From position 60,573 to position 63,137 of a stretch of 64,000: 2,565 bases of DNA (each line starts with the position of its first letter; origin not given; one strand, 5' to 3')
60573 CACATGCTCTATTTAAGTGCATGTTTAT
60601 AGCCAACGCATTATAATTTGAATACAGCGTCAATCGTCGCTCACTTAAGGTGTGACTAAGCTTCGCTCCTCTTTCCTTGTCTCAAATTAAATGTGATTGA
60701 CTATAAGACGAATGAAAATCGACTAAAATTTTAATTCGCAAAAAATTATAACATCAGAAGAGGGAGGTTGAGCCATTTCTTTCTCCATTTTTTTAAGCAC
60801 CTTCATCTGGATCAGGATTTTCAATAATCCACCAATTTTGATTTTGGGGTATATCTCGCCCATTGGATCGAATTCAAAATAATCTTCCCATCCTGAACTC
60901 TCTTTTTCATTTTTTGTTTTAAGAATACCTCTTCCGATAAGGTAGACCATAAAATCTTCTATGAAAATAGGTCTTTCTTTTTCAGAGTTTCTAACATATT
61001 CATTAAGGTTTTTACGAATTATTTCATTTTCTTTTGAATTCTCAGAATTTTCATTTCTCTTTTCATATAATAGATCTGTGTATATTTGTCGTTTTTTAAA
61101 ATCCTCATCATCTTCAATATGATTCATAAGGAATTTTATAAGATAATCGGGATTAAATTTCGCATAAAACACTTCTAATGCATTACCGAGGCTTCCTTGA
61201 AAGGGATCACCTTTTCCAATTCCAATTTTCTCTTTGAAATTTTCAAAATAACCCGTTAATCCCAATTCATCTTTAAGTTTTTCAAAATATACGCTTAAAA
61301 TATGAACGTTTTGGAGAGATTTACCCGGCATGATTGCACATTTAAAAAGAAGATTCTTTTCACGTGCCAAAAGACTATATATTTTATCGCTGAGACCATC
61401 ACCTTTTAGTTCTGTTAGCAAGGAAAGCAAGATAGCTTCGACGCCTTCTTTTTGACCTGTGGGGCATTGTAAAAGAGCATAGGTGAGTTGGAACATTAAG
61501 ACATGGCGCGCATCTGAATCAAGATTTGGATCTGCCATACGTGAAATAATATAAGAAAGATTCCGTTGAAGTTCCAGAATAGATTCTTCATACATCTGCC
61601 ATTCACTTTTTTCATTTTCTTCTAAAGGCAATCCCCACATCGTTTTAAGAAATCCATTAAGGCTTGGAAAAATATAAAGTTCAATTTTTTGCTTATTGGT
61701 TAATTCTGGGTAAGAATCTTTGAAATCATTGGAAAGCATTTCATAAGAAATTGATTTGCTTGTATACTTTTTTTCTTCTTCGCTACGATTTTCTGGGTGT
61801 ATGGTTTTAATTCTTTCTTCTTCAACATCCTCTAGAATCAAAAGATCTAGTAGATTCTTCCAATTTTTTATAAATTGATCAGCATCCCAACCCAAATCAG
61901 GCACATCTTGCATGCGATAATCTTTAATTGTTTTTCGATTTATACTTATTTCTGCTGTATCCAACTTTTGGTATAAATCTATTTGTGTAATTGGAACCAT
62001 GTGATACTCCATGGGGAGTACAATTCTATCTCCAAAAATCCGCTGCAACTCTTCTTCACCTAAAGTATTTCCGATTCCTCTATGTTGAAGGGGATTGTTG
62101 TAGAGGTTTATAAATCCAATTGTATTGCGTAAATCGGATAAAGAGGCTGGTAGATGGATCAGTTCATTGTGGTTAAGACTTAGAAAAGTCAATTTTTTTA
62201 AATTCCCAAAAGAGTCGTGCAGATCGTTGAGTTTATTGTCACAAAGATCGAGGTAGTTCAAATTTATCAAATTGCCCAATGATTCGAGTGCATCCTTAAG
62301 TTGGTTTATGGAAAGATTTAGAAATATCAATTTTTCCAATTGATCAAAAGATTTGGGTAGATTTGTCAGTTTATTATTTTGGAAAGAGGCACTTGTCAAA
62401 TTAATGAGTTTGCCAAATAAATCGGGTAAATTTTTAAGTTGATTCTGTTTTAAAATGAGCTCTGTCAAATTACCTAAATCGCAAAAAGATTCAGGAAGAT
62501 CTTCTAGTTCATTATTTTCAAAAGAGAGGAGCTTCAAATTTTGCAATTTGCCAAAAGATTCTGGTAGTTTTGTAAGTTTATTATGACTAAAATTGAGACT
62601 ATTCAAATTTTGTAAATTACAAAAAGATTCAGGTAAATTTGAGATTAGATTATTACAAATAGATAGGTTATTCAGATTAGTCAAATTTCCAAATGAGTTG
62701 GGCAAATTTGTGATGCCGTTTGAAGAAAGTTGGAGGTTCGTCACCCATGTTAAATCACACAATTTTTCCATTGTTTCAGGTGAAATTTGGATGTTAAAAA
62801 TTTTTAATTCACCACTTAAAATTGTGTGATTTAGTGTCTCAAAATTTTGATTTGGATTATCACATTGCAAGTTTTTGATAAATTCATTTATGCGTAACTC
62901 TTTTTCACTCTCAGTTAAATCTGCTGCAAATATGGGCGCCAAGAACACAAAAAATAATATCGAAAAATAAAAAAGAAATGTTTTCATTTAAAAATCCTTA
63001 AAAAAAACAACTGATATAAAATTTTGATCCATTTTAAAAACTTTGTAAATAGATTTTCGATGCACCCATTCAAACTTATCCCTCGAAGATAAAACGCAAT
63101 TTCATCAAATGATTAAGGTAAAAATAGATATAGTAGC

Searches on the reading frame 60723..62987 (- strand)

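Call 47: search_protein_families(library=pfam, proteins=[window:60723-62987:-], max_evalue=0.001)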
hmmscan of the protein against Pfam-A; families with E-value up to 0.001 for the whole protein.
window:60723-62987:- (754 aa): 5 families
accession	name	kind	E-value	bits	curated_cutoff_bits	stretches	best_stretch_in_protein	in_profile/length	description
PF23598.1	LRR_14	-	2.2e-24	86.3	40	3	131-229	52-150/353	Leucine-rich repeat region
PF13855.12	LRR_8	-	1.3e-21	76.6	27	3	142-184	18-61/61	Leucine rich repeat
PF12799.13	LRR_4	-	4e-14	52.8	27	1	126-165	1-40/44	Leucine Rich repeats (2 copies)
PF14580.12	LRR_9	-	0.00012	22.1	30.5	0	125-211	41-129/175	Leucine-rich repeat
PF00560.39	LRR_1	-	0.00018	21.4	20.6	0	127-148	1-23/23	Leucine Rich Repeat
